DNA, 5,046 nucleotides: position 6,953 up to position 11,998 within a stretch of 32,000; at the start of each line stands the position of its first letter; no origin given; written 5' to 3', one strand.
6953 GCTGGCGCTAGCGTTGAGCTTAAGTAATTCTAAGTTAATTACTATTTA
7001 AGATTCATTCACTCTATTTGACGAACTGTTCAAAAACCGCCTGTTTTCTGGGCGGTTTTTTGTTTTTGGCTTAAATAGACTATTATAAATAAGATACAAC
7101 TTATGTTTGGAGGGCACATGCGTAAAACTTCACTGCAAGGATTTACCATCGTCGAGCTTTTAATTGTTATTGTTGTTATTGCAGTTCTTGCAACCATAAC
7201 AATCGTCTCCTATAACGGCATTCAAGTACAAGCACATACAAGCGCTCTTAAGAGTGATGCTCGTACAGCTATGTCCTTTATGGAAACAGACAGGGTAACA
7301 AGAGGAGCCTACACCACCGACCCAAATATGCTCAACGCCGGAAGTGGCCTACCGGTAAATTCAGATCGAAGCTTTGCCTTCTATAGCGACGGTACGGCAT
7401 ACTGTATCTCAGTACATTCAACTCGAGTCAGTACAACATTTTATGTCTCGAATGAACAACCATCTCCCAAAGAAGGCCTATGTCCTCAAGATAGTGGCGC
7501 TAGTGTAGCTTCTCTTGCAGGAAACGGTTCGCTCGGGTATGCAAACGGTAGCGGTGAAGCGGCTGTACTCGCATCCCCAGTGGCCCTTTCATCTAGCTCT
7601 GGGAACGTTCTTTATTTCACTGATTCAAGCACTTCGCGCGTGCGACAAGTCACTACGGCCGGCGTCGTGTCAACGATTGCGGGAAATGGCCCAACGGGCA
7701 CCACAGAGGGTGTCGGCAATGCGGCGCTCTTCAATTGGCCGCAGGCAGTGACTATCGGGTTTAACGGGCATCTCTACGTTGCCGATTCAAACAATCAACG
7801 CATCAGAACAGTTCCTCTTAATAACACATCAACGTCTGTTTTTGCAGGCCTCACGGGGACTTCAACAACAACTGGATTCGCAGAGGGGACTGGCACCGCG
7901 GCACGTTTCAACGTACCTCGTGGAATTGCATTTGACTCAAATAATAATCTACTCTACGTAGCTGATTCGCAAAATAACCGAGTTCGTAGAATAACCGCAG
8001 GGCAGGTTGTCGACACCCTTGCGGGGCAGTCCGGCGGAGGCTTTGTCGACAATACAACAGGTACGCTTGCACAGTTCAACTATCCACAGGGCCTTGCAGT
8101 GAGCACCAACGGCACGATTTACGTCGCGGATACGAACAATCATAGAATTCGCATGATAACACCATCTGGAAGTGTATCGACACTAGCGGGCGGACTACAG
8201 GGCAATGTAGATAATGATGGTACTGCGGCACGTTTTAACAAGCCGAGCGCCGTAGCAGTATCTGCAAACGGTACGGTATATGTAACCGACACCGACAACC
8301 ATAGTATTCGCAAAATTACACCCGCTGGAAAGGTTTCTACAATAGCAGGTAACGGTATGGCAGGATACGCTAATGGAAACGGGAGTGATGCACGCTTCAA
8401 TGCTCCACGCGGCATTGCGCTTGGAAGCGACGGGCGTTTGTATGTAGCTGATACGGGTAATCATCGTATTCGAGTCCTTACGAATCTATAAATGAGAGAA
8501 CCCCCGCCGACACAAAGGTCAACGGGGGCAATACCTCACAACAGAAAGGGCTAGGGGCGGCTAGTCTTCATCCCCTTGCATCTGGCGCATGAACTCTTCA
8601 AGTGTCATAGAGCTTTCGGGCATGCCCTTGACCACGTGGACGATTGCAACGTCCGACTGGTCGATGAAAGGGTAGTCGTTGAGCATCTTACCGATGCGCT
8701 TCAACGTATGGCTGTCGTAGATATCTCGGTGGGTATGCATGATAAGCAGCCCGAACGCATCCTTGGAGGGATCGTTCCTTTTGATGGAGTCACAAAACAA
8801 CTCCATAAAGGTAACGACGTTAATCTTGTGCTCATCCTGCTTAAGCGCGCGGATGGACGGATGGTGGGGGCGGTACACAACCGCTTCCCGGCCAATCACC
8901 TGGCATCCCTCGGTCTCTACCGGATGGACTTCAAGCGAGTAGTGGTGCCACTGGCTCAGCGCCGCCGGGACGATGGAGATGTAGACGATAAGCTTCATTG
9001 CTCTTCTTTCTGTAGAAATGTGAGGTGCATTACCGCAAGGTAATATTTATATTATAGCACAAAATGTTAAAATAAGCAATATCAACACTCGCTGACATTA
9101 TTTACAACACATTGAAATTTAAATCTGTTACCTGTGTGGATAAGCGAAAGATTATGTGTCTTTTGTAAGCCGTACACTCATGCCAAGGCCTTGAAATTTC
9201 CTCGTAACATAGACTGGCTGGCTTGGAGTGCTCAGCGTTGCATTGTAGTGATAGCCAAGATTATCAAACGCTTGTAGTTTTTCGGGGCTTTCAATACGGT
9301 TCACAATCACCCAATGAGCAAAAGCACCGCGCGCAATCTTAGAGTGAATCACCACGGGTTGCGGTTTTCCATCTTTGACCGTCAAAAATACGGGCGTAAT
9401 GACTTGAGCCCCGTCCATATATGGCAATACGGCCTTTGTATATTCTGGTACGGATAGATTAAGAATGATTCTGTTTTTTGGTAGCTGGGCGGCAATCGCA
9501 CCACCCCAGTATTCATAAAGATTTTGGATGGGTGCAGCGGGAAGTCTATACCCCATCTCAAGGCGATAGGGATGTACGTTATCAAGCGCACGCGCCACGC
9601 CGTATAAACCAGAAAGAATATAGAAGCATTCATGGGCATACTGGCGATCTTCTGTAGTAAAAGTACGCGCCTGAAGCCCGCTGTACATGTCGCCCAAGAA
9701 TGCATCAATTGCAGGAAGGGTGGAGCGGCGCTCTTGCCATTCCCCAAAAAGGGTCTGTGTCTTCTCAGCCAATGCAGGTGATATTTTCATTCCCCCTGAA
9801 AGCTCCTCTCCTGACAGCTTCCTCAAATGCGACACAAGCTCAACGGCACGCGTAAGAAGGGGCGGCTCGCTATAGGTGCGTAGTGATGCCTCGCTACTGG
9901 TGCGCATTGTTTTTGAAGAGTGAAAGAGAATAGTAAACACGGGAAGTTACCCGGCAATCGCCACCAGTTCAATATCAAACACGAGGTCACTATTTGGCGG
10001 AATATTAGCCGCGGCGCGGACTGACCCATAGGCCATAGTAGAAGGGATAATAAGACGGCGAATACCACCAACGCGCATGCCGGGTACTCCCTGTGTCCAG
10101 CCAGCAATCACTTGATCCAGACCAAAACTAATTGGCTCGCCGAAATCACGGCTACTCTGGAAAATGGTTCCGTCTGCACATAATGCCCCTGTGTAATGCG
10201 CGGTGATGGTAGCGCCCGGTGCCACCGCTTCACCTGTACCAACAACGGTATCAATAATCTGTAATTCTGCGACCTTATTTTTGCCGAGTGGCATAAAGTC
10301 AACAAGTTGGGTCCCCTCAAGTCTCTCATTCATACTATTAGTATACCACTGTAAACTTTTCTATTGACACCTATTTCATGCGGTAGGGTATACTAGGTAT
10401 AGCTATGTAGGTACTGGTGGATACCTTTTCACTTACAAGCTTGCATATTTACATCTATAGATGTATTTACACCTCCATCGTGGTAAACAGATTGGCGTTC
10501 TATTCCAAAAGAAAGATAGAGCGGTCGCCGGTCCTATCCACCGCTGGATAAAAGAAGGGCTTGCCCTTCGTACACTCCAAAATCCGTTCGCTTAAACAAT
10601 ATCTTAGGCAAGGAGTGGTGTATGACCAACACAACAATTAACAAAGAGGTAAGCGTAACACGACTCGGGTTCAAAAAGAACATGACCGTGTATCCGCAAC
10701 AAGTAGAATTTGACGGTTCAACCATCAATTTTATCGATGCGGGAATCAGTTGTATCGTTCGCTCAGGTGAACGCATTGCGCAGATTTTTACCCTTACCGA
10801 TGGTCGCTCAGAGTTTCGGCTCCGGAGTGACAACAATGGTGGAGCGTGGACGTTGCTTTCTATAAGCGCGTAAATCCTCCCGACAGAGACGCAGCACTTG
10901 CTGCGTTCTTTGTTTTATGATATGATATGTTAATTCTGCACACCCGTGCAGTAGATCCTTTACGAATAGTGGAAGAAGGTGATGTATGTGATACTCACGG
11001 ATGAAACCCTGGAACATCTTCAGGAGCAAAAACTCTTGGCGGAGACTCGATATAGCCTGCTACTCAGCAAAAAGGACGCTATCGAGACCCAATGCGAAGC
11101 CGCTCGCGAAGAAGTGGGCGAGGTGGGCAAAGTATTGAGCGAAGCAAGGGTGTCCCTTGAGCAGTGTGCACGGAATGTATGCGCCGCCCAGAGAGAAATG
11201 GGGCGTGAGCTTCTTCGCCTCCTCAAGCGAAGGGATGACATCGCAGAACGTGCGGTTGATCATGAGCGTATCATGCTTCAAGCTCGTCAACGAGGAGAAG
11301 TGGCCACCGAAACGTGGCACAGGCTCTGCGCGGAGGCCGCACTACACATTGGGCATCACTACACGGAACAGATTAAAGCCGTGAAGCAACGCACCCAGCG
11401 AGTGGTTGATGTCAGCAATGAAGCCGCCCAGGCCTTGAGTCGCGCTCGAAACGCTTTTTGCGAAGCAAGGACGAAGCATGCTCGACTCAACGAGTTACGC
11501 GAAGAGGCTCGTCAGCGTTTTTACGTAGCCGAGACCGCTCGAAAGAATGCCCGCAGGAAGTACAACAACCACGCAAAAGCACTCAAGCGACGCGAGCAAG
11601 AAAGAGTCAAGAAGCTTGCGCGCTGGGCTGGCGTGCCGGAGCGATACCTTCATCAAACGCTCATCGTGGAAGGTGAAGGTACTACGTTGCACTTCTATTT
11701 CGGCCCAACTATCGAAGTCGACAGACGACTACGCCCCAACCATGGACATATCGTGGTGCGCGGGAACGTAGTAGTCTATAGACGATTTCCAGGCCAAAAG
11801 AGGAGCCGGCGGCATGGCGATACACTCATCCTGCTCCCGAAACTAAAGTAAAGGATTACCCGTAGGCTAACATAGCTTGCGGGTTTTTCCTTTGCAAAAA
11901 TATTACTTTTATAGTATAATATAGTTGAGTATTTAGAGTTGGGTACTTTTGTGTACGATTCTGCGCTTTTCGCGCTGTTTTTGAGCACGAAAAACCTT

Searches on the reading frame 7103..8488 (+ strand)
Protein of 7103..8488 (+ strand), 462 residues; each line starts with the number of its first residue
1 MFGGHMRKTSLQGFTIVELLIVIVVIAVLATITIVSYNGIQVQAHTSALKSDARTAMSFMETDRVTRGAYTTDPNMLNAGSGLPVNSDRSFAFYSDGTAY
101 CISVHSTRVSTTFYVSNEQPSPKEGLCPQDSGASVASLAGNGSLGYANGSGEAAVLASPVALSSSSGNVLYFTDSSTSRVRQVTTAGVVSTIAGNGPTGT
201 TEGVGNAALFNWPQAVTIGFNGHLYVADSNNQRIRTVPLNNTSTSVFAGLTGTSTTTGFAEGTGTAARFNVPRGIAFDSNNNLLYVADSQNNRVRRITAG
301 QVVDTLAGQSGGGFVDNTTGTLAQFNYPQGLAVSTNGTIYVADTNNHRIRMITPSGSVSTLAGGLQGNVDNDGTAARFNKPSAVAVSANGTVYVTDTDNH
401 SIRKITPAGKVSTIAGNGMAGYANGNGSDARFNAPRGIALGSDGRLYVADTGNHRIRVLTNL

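Call 17: search_protein_families(library=pfam, proteins=[window:7103-8488:+], max_evalue=0.01)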
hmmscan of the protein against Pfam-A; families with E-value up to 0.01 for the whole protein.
window:7103-8488:+ (462 aa): 8 families
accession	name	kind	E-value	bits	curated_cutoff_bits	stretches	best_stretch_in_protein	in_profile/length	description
PF01436.27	NHL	-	4.6e-48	159.4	20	5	325-350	1-26/28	NHL repeat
PF25021.1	TEN_NHL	-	1.1e-28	100.7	27.1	3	366-459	248-356/357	Teneurin NHL domain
PF08450.18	SGL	-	1.3e-12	48.3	26.3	1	267-359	131-217/246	SMP-30/Gluconolactonase/LRE-like region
PF24684.1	Vgb_lyase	-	2.1e-11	43.6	50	1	327-456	14-120/290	Virginiamycin B lyase family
PF01731.26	Arylesterase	-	2.9e-08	34.3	21.3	0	265-294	49-78/86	Arylesterase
PF07963.17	N_methyl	-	0.00028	20.8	21.2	1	12-33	5-26/27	Prokaryotic N-terminal methylation motif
PF13449.12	Phytase-like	-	0.00069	20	27.6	0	381-457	6-92/284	Esterase-like activity of phytase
PF20067.5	SSL_N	-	0.0049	17.1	18.9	0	437-450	25-38/46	Strictosidine synthase-like, N-terminal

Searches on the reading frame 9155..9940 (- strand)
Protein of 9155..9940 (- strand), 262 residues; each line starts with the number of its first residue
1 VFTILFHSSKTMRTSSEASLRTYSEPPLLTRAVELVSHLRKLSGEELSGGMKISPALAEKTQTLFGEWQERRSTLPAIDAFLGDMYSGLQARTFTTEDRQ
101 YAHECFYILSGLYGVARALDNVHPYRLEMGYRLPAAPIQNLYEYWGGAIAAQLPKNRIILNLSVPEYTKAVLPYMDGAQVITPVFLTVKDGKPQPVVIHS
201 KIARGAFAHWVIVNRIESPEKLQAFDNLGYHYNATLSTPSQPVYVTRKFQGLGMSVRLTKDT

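Call 17: search_protein_families(library=pfam, proteins=[window:9155-9940:-], max_evalue=0.01)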
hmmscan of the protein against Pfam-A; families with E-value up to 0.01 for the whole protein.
window:9155-9940:- (262 aa): 1 family
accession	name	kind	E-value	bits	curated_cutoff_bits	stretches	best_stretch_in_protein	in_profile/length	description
PF03883.20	H2O2_YaaD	-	3.4e-62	210.5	29.6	1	3-234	2-234/236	Peroxide stress protein YaaA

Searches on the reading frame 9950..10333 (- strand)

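Call 17: search_protein_families(library=pfam, proteins=[window:9950-10333:-], max_evalue=0.01)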
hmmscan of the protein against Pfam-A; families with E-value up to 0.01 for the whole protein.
window:9950-10333:- (128 aa): 1 family
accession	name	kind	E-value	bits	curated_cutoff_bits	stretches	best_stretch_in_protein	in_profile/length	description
PF00254.34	FKBP_C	-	3.2e-27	95.1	21.1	1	36-124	4-94/94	FKBP-type peptidyl-prolyl cis-trans isomerase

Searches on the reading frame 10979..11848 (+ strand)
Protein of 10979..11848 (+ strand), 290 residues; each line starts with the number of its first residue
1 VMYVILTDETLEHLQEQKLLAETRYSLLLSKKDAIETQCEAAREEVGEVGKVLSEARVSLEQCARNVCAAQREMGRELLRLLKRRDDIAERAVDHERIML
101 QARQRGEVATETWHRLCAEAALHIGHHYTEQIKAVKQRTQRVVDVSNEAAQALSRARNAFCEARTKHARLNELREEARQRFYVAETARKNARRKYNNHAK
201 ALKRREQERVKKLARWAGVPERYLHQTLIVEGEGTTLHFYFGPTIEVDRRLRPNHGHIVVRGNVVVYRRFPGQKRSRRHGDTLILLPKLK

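Call 17: search_protein_families(library=pfam, proteins=[window:10979-11848:+], max_evalue=0.01)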
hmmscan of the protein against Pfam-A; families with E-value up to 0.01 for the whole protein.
window:10979-11848:+ (290 aa): 1 family
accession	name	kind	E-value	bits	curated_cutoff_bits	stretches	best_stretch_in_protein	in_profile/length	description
PF06160.17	EzrA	-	0.0024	16.7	39.6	1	121-228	342-447/557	Septation ring formation regulator, EzrA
